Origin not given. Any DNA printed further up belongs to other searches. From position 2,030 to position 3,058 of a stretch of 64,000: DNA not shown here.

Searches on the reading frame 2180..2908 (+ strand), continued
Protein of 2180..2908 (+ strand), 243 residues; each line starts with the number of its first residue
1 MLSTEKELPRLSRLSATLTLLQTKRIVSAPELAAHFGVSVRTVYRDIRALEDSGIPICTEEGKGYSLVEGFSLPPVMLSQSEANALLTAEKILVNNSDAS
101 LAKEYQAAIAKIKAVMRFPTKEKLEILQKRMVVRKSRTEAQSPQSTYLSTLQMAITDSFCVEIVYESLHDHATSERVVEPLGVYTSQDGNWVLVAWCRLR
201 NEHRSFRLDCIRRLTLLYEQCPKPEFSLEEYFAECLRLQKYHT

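Call 8: find_encoding_contigs(protein=P0002, flank=6000, max_places=3)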
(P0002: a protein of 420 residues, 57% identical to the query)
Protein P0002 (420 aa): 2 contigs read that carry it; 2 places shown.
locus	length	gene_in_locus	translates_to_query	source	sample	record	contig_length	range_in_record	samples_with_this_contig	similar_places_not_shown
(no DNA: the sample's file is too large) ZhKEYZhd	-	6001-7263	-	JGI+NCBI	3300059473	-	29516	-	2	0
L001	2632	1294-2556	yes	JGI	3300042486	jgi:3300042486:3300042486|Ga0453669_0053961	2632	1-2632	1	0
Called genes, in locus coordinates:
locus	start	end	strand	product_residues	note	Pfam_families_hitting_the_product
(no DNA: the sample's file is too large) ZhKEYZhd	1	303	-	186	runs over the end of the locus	PF02342:TerD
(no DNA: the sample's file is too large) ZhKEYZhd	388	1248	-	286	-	PF00456:Transketolase_N, PF13292:DXP_synthase_N (weak), PF00676:E1_dh (weak)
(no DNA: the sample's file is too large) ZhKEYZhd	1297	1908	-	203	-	PF05685:Uma2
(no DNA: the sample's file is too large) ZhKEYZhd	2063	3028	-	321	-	PF07549:Sec_GG (weak), PF02355:SecD_SecF_C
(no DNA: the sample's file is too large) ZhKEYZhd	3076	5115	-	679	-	PF21760:SecD_1st, PF22599:SecDF_P1_head, PF02355:SecD_SecF_C, PF03176:MMPL (weak)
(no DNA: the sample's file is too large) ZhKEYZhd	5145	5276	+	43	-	-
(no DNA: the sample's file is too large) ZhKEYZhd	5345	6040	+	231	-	PF00561:Abhydrolase_1, PF02089:Palm_thioest, PF12697:Abhydrolase_6, PF07819:PGAP1 (weak)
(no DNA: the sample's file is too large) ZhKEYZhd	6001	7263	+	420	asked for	PF08279:HTH_11, PF19187:HTH_PafC (faint), PF13280:WYL, PF06445:GyrI-like, PF14526:Cass2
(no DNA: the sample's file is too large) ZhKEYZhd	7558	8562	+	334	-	PF01259:SAICAR_synt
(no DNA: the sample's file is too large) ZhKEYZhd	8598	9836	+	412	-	PF02463:SMC_N (faint), PF11398:DUF2813 (faint), PF13175:AAA_15, PF13476:AAA_23, PF13304:AAA_21 (weak), PF13175:AAA_15, PF13304:AAA_21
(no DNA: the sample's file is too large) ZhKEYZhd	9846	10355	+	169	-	-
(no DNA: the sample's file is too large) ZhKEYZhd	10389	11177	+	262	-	PF00072:Response_reg, PF04397:LytTR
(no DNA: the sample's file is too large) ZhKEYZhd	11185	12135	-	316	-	PF00487:FA_desaturase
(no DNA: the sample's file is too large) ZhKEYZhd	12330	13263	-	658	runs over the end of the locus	PF14344:DUF4397 (faint), PF18962:Por_Secre_tail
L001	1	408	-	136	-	?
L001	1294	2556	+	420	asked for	PF08279:HTH_11, PF19187:HTH_PafC (faint), PF13280:WYL, PF06445:GyrI-like, PF14526:Cass2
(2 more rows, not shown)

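Call 25: find_related_loci(query=A1, collection=genome_contigs, flank=4000)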
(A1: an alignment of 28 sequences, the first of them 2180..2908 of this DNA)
Query A1 (243 aa) in genome_contigs; peptide patterns used: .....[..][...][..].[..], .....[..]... (x = any residue, [..] = any of these).
599 stretches matched a pattern (row limit reached: there are more); 574 encode a relative of the query (tblastn E <= 1e-3); the best 80 are kept; 80 distinct loci.
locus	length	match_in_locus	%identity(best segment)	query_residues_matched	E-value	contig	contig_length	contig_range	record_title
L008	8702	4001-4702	55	5-243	6e-81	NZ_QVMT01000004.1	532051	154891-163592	Emticicia sp. C21 contig4, whole genome shotgun sequence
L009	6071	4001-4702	55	5-243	6e-80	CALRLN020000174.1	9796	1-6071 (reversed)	MAG: Chitinophaga pinensis isolate JJ-KC21117-112-1-m2-bin61 genome assembly, contig: JJ-ST95-70-C577, whole genome shot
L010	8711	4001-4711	55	2-243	2e-79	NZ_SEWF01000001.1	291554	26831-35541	Emticicia agri strain 17J42-9 scf7180000000788, whole genome shotgun sequence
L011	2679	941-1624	53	5-235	8e-81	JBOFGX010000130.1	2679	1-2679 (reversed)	MAG: Leadbetterella sp. isolate WFFMC_MAG_061 k139_3425242_flag=0_multi=5.9567_len=2679, whole genome shotgun sequence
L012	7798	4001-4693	52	2-235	4e-79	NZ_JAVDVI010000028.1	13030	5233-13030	Flavobacterium arsenatis strain 3773 Ga0454464_28, whole genome shotgun sequence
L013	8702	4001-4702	54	5-243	2e-78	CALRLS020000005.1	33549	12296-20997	MAG: Cyanobium sp. NIES-981 isolate JJ-K1D7-64-1-mx-bin570 genome assembly, contig: JJ-SEL19C6-181-C155, whole genome sh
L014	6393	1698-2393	51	1-235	4e-78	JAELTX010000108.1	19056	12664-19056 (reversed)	Pedobacter sp. ASV17 NODE_108_length_19056_cov_13.121718, whole genome shotgun sequence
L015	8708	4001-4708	51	2-239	4e-78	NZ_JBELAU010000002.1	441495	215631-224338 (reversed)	Emticicia sp. W12TSBA100-4 2, whole genome shotgun sequence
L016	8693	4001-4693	51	2-235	1e-77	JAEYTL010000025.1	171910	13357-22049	MAG: Bacteroidetes bacterium isolate OH_CBlB_130 k127_2878649, whole genome shotgun sequence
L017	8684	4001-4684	52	5-235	2e-77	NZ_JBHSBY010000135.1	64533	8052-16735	Pedobacter jamesrossensis strain CCM 8689 soapdenovo_K_105_135, whole genome shotgun sequence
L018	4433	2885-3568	51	2-232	4e-77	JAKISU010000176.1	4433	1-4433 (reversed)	MAG: Flavobacteriaceae bacterium isolate D96SM.bin.25 NODE_13254_length_4433_cov_6.167673, whole genome shotgun sequence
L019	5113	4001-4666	55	8-232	3e-77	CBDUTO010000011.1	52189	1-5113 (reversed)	MAG TPA_asm: uncultured Melioribacteraceae bacterium isolate SRR22302365_binner12_Refined_155 genome assembly, contig: E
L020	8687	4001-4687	51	4-235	2e-76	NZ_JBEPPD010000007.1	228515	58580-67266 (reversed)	Pedobacter sp. UYP30 Ga0504876_07, whole genome shotgun sequence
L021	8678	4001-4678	53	7-235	3e-76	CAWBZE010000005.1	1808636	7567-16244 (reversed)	MAG: uncultured Cytophagales bacterium isolate MFD03250.bin.1.122 genome assembly, contig: contig_2568, whole genome sho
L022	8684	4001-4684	51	5-235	3e-76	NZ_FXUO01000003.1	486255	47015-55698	Epilithonimonas pallida strain DSM 18015 Ga0111675_103, whole genome shotgun sequence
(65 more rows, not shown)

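Call 31: search_protein_families(library=pfam, alignment_id=A2, max_evalue=0.001)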
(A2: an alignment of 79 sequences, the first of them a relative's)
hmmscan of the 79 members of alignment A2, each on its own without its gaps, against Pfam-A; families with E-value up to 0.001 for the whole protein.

A. member 1, L008:4740-5216:+ (159 aa): 2 families
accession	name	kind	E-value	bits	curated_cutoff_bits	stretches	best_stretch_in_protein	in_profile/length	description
PF14526.11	Cass2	-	7.4e-26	91.6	27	1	11-158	3-150/150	Integron-associated effector binding protein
PF06445.20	GyrI-like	-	9.7e-18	65.3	26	1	11-159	6-155/155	GyrI-like small molecule binding domain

B. families by the number of members that match (of 79 scanned): 13 families
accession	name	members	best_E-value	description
PF14526.11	Cass2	67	2.7e-27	Integron-associated effector binding protein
PF06445.20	GyrI-like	67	9.7e-18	GyrI-like small molecule binding domain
PF08818.16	DUF1801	3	4.6e-15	Domain of unknown function (DU1801)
PF22826.3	PL28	1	1.7e-75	PL28 ulvan lyases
PF14903.11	WG_beta_rep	1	4e-33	WG containing repeat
PF00488.27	MutS_V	1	5.5e-24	MutS domain V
PF13376.11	OmdA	1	4.8e-14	Bacteriocin-protection, YdeI or OmpD-Associated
PF05163.17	DinB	1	7.4e-14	DinB family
PF00903.31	Glyoxalase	1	4.5e-09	Glyoxalase/Bleomycin resistance protein/Dioxygenase superfamily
PF05192.23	MutS_III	1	1.3e-08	MutS domain III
PF18899.5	DUF5655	1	6.6e-08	Domain of unknown function (DUF5655)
PF08922.17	DUF1905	1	1.7e-06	Domain of unknown function (DUF1905)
PF12867.12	DinB_2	1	4.2e-06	DinB superfamily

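Call 35: search_protein_families(library=pfam, alignment_id=A3, max_evalue=0.001)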
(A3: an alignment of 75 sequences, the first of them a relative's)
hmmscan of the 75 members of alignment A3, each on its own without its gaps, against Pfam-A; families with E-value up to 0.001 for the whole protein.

A. member 1, L008:298-3735:- (1145 aa): 6 families
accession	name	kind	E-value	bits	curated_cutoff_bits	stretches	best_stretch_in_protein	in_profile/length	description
PF06283.17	ThuA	-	7.1e-78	262.1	33.4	1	32-245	1-209/209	Trehalose utilisation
PF07995.17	GSDH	-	3.4e-40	138.8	25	1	277-553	1-241/332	Glucose / Sorbosone dehydrogenase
PF00034.26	Cytochrom_C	-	1.1e-07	33.5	21.3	1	884-965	3-88/90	Cytochrome c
PF03422.21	CBM_6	-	2.5e-07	31.5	28.9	1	1051-1144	32-123/125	Carbohydrate binding module (family 6)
PF18911.6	PKD_4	-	3.7e-06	27.3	27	1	747-813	19-85/85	PKD domain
PF00801.26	PKD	-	0.00054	20.4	23.5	0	760-808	27-76/80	PKD domain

B. families by the number of members that match (of 75 scanned): 94 families (the first 25 are shown)
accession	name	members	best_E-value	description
PF07947.19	YhhN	7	6.9e-40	YhhN family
PF00583.31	Acetyltransf_1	5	3.5e-11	Acetyltransferase (GNAT) family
PF06283.17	ThuA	4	2.8e-78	Trehalose utilisation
PF07995.17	GSDH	4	3.4e-40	Glucose / Sorbosone dehydrogenase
PF00034.26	Cytochrom_C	4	5.5e-09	Cytochrome c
PF18911.6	PKD_4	4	2.9e-06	PKD domain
PF00801.26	PKD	4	3.3e-06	PKD domain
PF00551.24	Formyl_trans_N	3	4.1e-39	Formyl transferase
PF13302.13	Acetyltransf_3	3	2.5e-25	Acetyltransferase (GNAT) domain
PF18962.6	Por_Secre_tail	3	2.3e-10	Secretion system C-terminal sorting domain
PF03422.21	CBM_6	3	4e-08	Carbohydrate binding module (family 6)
PF00326.27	Peptidase_S9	2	3.9e-28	Prolyl oligopeptidase family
PF08808.17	RES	2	2.8e-23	RES domain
PF13508.13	Acetyltransf_7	2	2.6e-13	Acetyltransferase (GNAT) domain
PF01842.31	ACT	2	1.3e-10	ACT domain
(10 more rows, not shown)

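Call 42: search_solved_structures(query=window:2180-2908:+, max_evalue=0.01, show_alignments=2)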
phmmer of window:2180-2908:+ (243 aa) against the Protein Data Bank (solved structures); distinct sequences matched with E-value up to 0.01: 4.
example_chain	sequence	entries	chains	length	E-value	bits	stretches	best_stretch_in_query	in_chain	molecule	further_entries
6sj9_A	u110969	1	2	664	4e-09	39.4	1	15-214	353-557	Proteasome accessory factor B/C (PafBC)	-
9fnd_X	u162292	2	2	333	1.5e-05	27.8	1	41-211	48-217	Transcriptional regulator-like protein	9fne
7p5x_AY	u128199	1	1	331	1.5e-05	27.7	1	41-211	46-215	Transcriptional regulator-like protein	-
7p5x_AX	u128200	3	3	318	1.8e-05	27.5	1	11-222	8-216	PafC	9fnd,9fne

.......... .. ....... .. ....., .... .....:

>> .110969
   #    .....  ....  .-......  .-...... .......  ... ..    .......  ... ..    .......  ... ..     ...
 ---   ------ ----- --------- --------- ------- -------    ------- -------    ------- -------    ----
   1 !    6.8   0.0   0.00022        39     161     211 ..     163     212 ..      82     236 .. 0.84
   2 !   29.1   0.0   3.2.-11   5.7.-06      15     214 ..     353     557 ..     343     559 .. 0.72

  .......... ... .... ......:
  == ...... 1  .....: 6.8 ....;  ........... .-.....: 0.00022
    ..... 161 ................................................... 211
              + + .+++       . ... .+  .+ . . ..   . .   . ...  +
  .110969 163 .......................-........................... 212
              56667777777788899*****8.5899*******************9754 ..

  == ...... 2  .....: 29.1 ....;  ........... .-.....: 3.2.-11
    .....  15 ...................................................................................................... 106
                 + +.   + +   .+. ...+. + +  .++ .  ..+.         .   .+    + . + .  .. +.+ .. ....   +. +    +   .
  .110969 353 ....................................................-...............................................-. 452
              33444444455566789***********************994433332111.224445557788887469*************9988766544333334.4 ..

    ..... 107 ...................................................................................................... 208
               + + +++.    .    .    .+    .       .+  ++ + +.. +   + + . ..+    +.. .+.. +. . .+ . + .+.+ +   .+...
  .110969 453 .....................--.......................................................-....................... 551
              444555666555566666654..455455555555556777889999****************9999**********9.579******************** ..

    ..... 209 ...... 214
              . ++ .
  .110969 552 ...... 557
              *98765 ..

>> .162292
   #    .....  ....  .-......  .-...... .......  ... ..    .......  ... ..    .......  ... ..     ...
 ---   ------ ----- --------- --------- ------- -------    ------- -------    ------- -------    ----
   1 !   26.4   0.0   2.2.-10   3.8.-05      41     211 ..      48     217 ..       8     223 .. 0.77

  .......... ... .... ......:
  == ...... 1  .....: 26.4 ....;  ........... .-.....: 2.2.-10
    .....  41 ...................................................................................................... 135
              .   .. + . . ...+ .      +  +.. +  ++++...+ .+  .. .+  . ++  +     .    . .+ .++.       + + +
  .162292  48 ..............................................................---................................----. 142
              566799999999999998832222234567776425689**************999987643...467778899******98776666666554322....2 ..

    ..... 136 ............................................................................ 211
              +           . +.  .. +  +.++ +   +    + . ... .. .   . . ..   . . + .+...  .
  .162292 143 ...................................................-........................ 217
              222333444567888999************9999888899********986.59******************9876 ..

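Call 53: search_protein_families(library=padloc, proteins=[window:2180-2908:+], max_evalue=0.001)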
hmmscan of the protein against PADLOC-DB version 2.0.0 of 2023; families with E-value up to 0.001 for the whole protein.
window:2180-2908:+ (243 aa): 7 families
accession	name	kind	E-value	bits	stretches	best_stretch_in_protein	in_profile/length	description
PDLC01457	WYL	-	2.5e-50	169.2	1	10-229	2-206/229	"CAS-I,CAS-II,CAS-III,CAS-IV,CAS-V,CAS-VI; associated_signaling"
PDLC01652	WYL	-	8.1e-16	56.7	1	143-235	15-93/162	"CAS-I,CAS-II,CAS-III,CAS-IV,CAS-V,CAS-VI; associated_signaling"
PDLC02317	AbiEii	-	2.1e-09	34.8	1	122-215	284-373/396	AbiEii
PDLC03787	RTasWYL-YodC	-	8.7e-08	29.7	1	122-217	255-350/354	DRT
PDLC01434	CasR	-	0.00029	18.8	0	18-67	134-182/191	"CAS-I,CAS-II,CAS-III,CAS-IV,CAS-V,CAS-VI; associated_signaling"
PDLC01438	Csa3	-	0.00073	17.7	0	18-129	154-248/305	"CAS-I,CAS-II,CAS-III,CAS-IV,CAS-V,CAS-VI; associated_signaling"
PDLC04133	mad1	-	0.00078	17.7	0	24-49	3-28/60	mads_1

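Call 63: predict_structure(alignment_id=A1)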
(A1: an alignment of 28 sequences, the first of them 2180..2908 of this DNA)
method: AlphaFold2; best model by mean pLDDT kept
length: 243 residues; sequences in the alignment: 28
mean_pLDDT: 73.6   pTM: 0.42
mean pLDDT of the five models: 73.6, 72.4, 72.3, 72.1, 69.8
residues with pLDDT >= 90: 49; 70-90: 108; 50-70: 53; < 50: 33
segments of 3 or more residues with pLDDT < 50: 1-5, 122-124, 126-141
pLDDT, mean of each block of 10 residues (from residue 1): 53 79 86 90 90 84 81 56 56 59 60 53 47 35 70 88 91 91 83 87 89 91 78 77 49
secondary structure, 60 per line:
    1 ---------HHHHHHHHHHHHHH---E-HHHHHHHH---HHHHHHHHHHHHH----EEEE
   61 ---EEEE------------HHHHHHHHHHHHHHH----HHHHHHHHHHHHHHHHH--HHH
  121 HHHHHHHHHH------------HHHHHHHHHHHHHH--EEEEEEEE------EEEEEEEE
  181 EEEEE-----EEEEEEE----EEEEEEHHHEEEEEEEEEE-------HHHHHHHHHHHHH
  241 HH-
elements in order: H10-23 H29-36 H40-52 E57-60 E64-67 H80-94 H99-115 H118-130 H143-156 E159-166 E173-185 E191-197 E202-207 E211-220 H228-242

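Call 65: fold_search(model_id=the predicted structure, library=pdb)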
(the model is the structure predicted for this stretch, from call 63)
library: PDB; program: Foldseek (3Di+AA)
matches with E <= 10: 1611; with E <= 0.001: 33
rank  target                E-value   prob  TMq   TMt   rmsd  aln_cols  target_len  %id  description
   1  9fnd_Y                2.4e-12  1.00  0.35  0.27  14.5       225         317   25  Transcriptional activator PafBC bound to mycobacterial RNA polymerase (released 2025-02-12)
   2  8tp8_D                7.1e-12  1.00  0.37  0.29  14.9       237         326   22  Structure of the C. crescentus WYL-activator, DriD, bound to ssDNA and cognate DNA (released 2023-11-29)
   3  9fnd_X                1.3e-11  1.00  0.39  0.30  12.0       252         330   22  Transcriptional activator PafBC bound to mycobacterial RNA polymerase (released 2025-02-12)
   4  9pfv_Q                1.3e-10  1.00  0.37  0.29  15.7       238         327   24  The cryo-EM structure of C. crescentus DriD-ssDNA-RNAP-Sigma73-CCNA_03891/CCNA_01149 promoter transcription activation (released 2026-02-25)
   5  8tp8_A                1.5e-10  1.00  0.37  0.29  14.7       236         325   23  Structure of the C. crescentus WYL-activator, DriD, bound to ssDNA and cognate DNA (released 2023-11-29)
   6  9pfq_Q                3.0e-10  1.00  0.37  0.29  15.6       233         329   23  The cryo-EM structure of C. crescentus DriD-ssDNA-RNAP-Sigma73-bapE promoter transcription activation complex (released 2026-02-25)
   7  8tp8_B                4.4e-10  1.00  0.37  0.29  15.5       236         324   23  Structure of the C. crescentus WYL-activator, DriD, bound to ssDNA and cognate DNA (released 2023-11-29)
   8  8tpk_A                5.3e-10  1.00  0.37  0.29  14.3       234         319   23  P6522 crystal form of C. crescentus DriD-ssDNA-DNA complex (released 2023-11-29)
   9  8tpk_B                7.0e-10  1.00  0.37  0.29  15.4       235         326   23  P6522 crystal form of C. crescentus DriD-ssDNA-DNA complex (released 2023-11-29)
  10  7tb5                  2.0e-09  1.00  0.31  0.28  12.8       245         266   16  Structure of P. aeruginosa PA17 CapW (released 2022-01-19)
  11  7t8k_B                6.6e-09  1.00  0.32  0.29  11.6       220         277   18  BrxR from Acinetobacter BREX type I phage restriction system bound to DNA (released 2022-05-18)
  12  7qfz_C                1.4e-08  1.00  0.34  0.29  12.6       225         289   17  BrxR, a WYL-domain containing transcriptional regulator (released 2022-05-18)
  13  7qfz_B                1.5e-08  1.00  0.32  0.28  13.9       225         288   16  BrxR, a WYL-domain containing transcriptional regulator (released 2022-05-18)
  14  7qfz_A                1.9e-08  1.00  0.34  0.29  12.5       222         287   18  BrxR, a WYL-domain containing transcriptional regulator (released 2022-05-18)
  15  7qfz_D                2.6e-08  1.00  0.34  0.29  13.1       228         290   18  BrxR, a WYL-domain containing transcriptional regulator (released 2022-05-18)
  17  6sj9_A                3.1e-08  1.00  0.33  0.13  19.9       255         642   22  Proteasome accessory factor B/C (PafBC) of Arthrobacter aurescens (released 2019-10-16)
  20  6sj9_B                5.5e-08  1.00  0.33  0.13  17.8       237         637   23  Proteasome accessory factor B/C (PafBC) of Arthrobacter aurescens (released 2019-10-16)
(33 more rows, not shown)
